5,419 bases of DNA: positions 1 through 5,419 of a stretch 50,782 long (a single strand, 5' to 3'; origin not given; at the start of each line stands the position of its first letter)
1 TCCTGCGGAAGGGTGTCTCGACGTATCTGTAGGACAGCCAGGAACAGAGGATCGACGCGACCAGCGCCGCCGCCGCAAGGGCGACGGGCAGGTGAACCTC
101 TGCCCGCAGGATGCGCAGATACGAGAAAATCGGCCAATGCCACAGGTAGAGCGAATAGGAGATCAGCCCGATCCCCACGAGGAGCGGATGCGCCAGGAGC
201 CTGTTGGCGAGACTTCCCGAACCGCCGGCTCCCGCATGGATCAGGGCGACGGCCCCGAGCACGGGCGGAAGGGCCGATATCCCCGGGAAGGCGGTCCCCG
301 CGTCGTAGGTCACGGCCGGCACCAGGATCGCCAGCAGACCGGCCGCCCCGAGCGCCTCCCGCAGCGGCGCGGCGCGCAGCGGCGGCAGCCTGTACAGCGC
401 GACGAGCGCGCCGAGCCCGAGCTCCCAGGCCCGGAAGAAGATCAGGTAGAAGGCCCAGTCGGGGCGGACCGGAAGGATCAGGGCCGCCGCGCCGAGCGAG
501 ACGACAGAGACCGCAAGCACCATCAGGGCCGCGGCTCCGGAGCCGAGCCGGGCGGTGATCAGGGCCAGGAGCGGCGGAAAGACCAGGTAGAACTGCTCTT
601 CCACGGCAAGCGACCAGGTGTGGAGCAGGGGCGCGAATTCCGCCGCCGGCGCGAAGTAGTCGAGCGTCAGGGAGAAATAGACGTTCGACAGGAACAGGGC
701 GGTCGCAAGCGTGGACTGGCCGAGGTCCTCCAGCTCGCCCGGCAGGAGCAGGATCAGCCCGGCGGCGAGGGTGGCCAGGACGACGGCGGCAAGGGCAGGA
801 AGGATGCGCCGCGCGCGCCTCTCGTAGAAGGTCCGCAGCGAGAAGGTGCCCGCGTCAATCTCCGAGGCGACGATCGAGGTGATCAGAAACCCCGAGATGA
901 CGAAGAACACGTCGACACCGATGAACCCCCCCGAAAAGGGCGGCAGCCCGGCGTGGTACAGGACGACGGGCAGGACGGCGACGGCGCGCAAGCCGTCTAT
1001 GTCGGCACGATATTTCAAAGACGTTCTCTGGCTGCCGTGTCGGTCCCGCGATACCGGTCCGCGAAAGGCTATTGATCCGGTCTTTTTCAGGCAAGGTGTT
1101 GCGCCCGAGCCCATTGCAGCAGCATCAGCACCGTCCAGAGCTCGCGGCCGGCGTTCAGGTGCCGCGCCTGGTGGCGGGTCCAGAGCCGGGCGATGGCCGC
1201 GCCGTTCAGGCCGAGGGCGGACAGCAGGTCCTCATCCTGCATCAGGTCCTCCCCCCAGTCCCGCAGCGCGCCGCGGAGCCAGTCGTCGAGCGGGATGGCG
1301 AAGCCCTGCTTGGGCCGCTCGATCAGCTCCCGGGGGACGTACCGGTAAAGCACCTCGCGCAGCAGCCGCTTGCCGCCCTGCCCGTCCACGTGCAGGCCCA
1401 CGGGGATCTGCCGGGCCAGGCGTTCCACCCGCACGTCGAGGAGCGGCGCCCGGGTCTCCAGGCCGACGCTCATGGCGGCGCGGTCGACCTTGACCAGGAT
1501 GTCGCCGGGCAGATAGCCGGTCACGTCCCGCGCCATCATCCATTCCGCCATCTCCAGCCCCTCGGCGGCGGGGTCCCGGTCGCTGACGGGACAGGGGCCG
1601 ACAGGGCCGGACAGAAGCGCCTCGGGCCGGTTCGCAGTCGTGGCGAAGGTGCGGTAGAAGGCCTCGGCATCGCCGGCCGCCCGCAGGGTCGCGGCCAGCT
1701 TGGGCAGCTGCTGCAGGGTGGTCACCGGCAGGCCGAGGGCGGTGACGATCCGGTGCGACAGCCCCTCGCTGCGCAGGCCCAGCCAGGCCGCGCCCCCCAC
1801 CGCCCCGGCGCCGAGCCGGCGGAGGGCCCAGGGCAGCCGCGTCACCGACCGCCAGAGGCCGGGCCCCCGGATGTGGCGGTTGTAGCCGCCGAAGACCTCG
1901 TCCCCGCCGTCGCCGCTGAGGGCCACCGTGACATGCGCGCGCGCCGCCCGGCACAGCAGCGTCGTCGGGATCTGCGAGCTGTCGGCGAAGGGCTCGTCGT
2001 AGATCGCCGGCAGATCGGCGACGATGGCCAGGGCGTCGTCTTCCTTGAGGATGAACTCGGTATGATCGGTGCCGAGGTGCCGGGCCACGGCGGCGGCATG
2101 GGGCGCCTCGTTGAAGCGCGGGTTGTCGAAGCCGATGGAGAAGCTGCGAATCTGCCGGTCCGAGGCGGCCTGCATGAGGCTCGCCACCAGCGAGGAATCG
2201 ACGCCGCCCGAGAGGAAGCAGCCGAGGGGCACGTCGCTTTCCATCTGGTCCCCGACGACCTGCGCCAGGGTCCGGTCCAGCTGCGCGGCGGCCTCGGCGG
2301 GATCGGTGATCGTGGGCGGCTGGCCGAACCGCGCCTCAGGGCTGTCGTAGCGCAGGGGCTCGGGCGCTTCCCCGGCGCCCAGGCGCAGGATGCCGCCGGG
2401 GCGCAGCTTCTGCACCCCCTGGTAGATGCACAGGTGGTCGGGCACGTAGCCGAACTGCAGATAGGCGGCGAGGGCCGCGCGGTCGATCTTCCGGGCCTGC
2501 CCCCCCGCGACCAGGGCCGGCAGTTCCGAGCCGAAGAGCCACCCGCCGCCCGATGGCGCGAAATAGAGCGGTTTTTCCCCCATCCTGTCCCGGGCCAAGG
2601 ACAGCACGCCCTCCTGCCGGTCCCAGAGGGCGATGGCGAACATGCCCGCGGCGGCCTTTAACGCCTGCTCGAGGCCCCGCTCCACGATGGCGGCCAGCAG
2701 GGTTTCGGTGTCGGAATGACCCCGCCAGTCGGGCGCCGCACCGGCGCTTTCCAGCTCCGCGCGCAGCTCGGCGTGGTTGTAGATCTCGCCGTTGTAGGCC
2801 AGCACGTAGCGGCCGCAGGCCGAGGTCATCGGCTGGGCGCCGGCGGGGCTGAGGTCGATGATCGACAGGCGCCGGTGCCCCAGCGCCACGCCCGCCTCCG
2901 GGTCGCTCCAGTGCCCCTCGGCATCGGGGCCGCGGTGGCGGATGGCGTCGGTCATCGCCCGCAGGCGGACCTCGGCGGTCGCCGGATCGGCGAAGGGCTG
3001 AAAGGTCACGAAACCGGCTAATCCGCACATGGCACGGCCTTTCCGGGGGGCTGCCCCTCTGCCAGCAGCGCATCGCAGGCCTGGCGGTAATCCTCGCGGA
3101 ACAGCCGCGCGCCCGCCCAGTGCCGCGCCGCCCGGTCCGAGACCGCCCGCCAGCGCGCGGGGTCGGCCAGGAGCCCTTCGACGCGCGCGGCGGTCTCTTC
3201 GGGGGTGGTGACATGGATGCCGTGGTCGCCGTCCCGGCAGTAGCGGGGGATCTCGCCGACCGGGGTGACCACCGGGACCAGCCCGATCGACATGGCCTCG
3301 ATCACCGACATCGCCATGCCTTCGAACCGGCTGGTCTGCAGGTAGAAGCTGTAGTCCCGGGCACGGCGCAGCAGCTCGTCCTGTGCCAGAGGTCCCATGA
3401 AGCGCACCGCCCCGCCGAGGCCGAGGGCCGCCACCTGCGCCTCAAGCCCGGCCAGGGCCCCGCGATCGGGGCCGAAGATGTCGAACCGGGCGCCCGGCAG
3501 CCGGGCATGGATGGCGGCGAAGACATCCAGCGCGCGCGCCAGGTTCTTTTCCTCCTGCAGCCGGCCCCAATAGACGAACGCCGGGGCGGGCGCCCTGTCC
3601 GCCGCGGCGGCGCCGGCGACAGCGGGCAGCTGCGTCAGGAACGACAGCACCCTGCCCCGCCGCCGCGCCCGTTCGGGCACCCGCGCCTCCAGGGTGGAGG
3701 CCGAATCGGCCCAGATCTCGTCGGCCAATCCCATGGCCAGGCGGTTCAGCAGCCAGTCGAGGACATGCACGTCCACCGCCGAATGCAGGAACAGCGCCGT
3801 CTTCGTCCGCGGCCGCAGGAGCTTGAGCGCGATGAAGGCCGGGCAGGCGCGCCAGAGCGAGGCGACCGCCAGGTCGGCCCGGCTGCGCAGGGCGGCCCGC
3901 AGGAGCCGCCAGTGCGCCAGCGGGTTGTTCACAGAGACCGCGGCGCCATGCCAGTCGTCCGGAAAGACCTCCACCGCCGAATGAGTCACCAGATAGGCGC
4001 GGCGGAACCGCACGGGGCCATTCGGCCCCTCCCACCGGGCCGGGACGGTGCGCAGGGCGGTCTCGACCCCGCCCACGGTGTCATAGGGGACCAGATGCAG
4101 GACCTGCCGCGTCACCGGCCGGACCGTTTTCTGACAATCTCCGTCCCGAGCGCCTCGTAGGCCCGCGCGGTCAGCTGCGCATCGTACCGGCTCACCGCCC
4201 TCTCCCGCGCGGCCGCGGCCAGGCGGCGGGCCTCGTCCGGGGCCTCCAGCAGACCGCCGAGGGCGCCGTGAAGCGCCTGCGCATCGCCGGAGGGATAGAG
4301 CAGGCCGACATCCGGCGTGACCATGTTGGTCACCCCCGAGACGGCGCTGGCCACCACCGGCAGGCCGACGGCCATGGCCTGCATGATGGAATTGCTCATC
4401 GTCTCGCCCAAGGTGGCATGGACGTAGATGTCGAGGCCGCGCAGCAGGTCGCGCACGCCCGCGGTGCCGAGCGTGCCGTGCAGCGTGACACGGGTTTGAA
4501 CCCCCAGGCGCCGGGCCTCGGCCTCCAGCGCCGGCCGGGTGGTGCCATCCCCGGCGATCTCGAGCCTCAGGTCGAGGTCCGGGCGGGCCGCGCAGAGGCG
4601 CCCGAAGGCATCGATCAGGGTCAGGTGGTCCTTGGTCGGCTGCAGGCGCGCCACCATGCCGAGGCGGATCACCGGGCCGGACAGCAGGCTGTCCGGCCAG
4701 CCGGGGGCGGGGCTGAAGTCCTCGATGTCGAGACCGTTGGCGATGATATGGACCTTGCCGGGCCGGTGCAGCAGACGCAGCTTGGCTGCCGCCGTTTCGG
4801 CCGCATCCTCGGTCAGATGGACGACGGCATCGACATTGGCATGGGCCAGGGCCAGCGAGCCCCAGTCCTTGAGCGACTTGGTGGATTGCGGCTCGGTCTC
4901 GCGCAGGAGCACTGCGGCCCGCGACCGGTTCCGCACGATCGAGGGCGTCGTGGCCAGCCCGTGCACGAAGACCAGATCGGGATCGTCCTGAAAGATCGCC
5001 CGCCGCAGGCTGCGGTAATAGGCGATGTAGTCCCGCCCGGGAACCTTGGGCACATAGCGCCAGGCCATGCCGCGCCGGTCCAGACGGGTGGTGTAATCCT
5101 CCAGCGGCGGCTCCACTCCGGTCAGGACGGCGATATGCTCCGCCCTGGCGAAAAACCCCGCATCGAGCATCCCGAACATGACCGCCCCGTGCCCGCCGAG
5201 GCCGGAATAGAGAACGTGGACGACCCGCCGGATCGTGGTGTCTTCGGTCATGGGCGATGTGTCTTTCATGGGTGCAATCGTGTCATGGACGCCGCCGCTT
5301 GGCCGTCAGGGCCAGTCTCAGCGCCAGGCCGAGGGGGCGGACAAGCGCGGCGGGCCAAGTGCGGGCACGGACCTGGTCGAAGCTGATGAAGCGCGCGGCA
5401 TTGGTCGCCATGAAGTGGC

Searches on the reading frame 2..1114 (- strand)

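Call 19: search_protein_families(library=pfam, proteins=[window:2-1114:-], max_evalue=0.001)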
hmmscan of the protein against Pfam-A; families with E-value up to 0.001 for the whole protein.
window:2-1114:- (371 aa): 1 family
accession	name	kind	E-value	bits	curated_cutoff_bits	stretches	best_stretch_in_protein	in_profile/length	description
PF01757.29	Acyl_transf_3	-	1.4e-34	120.1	31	1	37-363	2-326/326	Acyltransferase domain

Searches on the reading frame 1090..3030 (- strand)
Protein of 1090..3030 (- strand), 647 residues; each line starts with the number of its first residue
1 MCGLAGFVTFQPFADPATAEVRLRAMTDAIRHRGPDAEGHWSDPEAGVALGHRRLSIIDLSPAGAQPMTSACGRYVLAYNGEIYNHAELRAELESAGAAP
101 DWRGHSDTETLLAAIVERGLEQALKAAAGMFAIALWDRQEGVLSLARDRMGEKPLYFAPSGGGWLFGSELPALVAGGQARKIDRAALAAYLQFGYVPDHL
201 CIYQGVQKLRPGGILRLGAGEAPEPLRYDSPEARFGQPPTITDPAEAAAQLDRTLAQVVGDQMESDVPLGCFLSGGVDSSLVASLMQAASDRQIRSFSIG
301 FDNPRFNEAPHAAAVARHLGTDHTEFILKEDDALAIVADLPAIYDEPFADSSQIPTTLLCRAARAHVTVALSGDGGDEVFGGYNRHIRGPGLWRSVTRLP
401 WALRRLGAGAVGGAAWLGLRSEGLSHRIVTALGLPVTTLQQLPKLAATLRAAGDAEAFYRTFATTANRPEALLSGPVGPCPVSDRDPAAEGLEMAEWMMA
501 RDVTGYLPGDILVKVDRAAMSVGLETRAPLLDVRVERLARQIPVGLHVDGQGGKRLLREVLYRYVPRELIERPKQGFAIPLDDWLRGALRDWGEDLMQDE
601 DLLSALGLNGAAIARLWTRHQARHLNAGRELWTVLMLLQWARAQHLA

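Call 19: search_protein_families(library=pfam, proteins=[window:1090-3030:-], max_evalue=0.001)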
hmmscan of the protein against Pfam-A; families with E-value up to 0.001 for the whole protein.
window:1090-3030:- (647 aa): 4 families
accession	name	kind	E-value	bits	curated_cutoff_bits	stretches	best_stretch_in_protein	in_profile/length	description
PF00733.27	Asn_synthase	-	2.4e-102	343.6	21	1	251-642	2-354/354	Asparagine synthase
PF13522.11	GATase_6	-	5.8e-42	143.2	27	1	35-169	1-130/130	Glutamine amidotransferase domain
PF13537.11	GATase_7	-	3.8e-39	133.9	25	1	52-174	1-122/123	Glutamine amidotransferase domain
PF02540.23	NAD_synthase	-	0.00082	19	21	0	251-330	5-83/242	NAD synthase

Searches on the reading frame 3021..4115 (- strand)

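Call 19: search_protein_families(library=pfam, proteins=[window:3021-4115:-], max_evalue=0.001)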
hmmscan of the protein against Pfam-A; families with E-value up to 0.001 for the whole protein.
window:3021-4115:- (365 aa): 3 families
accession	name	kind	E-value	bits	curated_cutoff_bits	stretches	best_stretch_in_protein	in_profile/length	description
PF00534.26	Glycos_transf_1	-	4.7e-22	78.8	26.4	1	178-328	16-168/172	Glycosyl transferases group 1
PF13692.12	Glyco_trans_1_4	-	2.3e-21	77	27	1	178-318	2-142/142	Glycosyl transferases group 1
PF13524.12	Glyco_trans_1_2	-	5.9e-10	39.7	25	1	199-332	6-128/144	Glycosyl transferase-like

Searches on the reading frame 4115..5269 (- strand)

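Call 19: search_protein_families(library=pfam, proteins=[window:4115-5269:-], max_evalue=0.001)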
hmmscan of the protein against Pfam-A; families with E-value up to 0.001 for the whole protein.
window:4115-5269:- (385 aa): 5 families
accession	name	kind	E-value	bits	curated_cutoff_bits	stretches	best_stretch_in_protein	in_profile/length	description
PF13692.12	Glyco_trans_1_4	-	8.6e-28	97.8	27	1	202-342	3-141/142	Glycosyl transferases group 1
PF00534.26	Glycos_transf_1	-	1.5e-25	90.1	26.4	1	203-357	18-172/172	Glycosyl transferases group 1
PF13524.12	Glyco_trans_1_2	-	5.2e-11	43.1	25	1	233-370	14-141/144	Glycosyl transferase-like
PF13579.12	Glyco_trans_4_4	-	3.6e-07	31.1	29.7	1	44-179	19-158/158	Glycosyl transferase 4-like domain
PF13439.12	Glyco_transf_4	-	5.7e-07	30.1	28.5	1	54-183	30-169/170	Glycosyltransferase Family 4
